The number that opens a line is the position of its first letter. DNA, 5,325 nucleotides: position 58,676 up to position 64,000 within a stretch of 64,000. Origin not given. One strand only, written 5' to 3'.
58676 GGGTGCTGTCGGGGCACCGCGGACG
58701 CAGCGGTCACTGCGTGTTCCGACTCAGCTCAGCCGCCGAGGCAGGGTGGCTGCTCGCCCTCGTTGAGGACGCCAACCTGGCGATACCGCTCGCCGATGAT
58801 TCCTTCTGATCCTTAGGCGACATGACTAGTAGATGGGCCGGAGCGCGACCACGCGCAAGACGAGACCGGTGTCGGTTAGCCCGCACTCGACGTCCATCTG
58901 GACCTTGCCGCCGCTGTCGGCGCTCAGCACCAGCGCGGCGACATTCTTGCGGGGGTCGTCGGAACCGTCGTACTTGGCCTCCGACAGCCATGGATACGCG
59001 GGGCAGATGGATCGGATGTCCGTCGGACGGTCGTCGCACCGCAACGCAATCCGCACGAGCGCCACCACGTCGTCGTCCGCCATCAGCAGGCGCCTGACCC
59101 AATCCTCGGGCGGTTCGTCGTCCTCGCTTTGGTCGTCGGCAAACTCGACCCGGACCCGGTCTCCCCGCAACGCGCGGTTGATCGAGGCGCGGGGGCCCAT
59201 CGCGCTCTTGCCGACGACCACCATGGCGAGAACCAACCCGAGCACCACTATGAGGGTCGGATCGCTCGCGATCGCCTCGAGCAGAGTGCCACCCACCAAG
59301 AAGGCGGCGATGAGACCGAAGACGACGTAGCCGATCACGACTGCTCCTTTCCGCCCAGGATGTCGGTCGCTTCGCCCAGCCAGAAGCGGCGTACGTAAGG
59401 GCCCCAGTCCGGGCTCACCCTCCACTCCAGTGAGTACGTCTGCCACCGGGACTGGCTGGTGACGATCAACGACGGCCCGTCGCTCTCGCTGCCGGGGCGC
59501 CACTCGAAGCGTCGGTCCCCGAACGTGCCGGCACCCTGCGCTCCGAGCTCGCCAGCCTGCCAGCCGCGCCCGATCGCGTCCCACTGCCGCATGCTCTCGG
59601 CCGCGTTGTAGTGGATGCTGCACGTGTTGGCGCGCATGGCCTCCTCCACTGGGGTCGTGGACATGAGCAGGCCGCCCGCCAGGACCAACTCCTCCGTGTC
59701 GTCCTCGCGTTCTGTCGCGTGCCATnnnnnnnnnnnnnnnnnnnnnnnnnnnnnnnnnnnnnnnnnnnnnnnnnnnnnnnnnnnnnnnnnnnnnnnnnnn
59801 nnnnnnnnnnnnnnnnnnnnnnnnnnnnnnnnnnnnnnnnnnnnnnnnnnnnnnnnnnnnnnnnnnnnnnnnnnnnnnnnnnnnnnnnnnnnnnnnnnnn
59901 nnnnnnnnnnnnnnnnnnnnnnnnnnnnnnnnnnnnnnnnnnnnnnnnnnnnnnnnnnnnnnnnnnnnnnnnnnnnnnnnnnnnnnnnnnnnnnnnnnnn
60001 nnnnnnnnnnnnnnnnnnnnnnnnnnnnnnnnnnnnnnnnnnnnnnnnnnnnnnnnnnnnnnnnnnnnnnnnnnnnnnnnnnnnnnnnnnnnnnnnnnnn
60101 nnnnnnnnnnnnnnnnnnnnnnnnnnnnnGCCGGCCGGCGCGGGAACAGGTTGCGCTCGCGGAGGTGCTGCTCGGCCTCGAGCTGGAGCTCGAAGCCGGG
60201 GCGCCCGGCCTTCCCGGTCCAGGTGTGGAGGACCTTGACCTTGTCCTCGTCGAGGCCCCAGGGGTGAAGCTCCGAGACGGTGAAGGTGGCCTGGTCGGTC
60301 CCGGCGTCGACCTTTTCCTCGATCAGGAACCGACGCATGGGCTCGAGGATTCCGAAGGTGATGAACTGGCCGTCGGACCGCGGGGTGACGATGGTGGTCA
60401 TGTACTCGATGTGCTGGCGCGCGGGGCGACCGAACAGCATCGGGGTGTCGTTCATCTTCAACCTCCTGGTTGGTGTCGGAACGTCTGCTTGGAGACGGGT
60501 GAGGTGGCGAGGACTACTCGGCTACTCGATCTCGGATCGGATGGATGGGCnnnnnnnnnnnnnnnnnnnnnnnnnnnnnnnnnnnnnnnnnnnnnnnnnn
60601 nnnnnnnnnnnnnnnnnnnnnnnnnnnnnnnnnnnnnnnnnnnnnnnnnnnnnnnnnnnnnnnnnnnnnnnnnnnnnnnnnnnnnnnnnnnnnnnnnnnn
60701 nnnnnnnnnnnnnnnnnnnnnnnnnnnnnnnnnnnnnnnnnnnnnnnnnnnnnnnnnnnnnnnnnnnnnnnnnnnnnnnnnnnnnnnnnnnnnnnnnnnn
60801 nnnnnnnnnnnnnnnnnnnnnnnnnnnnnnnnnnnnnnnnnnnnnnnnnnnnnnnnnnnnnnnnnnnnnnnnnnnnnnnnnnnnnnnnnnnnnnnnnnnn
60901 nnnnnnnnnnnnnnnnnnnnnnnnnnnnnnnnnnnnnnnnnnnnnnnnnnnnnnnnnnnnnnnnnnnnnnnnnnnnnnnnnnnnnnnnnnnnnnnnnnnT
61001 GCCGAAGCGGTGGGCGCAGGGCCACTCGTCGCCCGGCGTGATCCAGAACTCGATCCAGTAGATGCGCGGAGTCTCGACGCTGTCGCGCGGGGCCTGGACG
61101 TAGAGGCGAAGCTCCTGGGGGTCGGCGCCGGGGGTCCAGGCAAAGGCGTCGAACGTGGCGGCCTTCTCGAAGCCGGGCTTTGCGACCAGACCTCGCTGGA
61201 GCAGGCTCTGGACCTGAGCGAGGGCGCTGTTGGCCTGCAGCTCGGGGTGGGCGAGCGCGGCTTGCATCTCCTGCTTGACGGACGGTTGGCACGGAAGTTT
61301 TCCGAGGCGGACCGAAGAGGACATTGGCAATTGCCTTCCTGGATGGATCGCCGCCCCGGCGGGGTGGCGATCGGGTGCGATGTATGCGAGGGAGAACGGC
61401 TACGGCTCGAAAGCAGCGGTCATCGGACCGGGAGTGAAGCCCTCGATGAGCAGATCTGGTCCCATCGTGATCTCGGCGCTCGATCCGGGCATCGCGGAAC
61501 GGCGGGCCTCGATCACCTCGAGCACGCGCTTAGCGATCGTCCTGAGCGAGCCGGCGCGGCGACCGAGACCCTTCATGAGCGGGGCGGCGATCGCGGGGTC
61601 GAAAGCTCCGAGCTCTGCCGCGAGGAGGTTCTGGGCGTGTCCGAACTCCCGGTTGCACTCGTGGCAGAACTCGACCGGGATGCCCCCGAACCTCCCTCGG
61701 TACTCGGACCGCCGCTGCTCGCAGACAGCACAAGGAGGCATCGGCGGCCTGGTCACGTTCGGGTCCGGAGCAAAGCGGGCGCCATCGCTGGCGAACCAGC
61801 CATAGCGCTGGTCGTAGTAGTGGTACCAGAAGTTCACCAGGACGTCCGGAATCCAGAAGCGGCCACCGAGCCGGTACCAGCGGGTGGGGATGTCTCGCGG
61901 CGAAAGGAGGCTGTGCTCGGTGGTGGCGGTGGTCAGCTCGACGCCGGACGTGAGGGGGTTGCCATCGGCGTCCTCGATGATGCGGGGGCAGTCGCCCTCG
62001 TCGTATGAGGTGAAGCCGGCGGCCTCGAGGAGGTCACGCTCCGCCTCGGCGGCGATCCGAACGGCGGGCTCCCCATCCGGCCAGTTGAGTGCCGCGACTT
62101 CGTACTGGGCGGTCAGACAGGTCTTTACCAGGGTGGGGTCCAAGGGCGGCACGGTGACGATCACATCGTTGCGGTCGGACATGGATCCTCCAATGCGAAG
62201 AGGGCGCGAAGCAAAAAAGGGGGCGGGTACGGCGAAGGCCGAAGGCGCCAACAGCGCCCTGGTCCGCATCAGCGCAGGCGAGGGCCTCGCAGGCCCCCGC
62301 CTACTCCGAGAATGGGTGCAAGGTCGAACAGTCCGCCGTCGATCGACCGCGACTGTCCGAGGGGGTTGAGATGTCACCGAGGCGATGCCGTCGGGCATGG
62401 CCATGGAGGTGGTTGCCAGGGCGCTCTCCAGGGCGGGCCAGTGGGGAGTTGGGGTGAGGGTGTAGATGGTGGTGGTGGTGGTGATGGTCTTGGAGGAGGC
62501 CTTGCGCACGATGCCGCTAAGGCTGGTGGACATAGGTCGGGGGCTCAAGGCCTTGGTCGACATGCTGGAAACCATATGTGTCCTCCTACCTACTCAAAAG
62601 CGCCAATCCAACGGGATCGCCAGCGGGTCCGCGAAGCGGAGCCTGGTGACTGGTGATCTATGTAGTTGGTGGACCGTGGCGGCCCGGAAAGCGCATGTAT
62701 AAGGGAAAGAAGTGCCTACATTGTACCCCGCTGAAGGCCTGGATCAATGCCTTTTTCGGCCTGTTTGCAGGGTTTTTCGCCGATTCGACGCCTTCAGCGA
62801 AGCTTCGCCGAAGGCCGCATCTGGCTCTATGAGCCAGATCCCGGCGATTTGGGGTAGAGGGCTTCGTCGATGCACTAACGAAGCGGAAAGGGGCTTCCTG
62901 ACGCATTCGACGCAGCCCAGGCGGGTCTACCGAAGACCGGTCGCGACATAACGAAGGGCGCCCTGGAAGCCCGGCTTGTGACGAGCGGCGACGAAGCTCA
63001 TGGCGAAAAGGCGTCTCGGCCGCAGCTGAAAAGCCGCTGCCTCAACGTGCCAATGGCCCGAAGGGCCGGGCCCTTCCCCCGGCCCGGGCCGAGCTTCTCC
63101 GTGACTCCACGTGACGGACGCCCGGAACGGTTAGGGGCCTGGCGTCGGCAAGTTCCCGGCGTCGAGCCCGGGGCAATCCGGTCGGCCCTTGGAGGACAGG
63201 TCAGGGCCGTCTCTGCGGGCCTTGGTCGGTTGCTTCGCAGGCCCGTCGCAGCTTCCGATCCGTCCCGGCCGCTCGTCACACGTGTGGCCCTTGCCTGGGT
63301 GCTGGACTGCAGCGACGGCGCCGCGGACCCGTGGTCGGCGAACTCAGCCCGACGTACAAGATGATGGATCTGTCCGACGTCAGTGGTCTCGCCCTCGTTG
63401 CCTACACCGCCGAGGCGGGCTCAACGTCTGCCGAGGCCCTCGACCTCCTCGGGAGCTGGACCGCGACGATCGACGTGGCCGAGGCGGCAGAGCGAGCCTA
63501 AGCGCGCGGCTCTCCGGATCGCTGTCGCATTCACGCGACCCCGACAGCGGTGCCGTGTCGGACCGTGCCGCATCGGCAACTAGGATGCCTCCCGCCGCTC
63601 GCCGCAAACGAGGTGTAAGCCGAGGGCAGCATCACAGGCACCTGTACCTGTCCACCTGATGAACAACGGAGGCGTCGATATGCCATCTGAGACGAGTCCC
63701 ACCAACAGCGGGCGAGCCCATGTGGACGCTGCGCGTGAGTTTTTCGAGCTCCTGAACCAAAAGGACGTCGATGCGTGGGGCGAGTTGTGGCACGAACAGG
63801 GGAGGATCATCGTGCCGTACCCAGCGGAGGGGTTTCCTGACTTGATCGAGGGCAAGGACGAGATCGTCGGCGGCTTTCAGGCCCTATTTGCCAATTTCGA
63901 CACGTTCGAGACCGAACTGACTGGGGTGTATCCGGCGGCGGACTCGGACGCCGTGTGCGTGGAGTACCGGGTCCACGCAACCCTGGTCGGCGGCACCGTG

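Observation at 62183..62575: Strongly signalled Thr-rich small ORF whose reading frame does not terminate before the next gene: precursor peptide, N-terminal extension or frame error?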

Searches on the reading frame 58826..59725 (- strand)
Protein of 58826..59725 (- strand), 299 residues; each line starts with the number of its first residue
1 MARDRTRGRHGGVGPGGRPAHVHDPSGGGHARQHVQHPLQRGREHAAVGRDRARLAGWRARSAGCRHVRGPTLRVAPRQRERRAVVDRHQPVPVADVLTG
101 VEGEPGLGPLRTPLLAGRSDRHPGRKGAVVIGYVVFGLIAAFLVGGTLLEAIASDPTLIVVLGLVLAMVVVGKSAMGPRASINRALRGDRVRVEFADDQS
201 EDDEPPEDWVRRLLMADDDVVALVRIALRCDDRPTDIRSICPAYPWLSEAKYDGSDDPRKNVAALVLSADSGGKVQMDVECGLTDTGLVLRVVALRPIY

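Call 8: search_protein_families(library=pfam, proteins=[window:58826-59725:-], max_evalue=0.1)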
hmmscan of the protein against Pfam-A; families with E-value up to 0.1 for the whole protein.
window:58826-59725:- (299 aa): 0 families

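Call 9: search_protein_families(library=ncbifam, proteins=[window:58826-59725:-], max_evalue=0.1)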
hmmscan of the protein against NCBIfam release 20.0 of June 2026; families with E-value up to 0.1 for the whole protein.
window:58826-59725:- (299 aa): 1 family
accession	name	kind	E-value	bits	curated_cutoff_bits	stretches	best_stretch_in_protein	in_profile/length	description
TIGR00883.1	2A0106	subfamily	0.072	12.1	443.45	1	112-193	278-353/400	metabolite/H+ symporter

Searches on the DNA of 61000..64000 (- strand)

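Call 5: search_rna_families(source=window, start=61000, end=64000, threshold=evalue, max_evalue=1)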
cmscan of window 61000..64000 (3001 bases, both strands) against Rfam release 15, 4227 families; matches with E-value up to 1: 0.
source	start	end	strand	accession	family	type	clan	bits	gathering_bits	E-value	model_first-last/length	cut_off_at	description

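Call 26: search_dna_similar(query=window:62250-62930:-, collection=plasmids, mode=distant, max_evalue=0.001)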
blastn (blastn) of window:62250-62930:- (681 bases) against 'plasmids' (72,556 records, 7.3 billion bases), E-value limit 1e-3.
No match.

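Call 27: search_dna_similar(query=window:62250-62930:-, collection=phages, mode=distant, max_evalue=0.001)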
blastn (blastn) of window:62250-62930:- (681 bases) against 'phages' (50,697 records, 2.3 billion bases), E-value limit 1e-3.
No match.
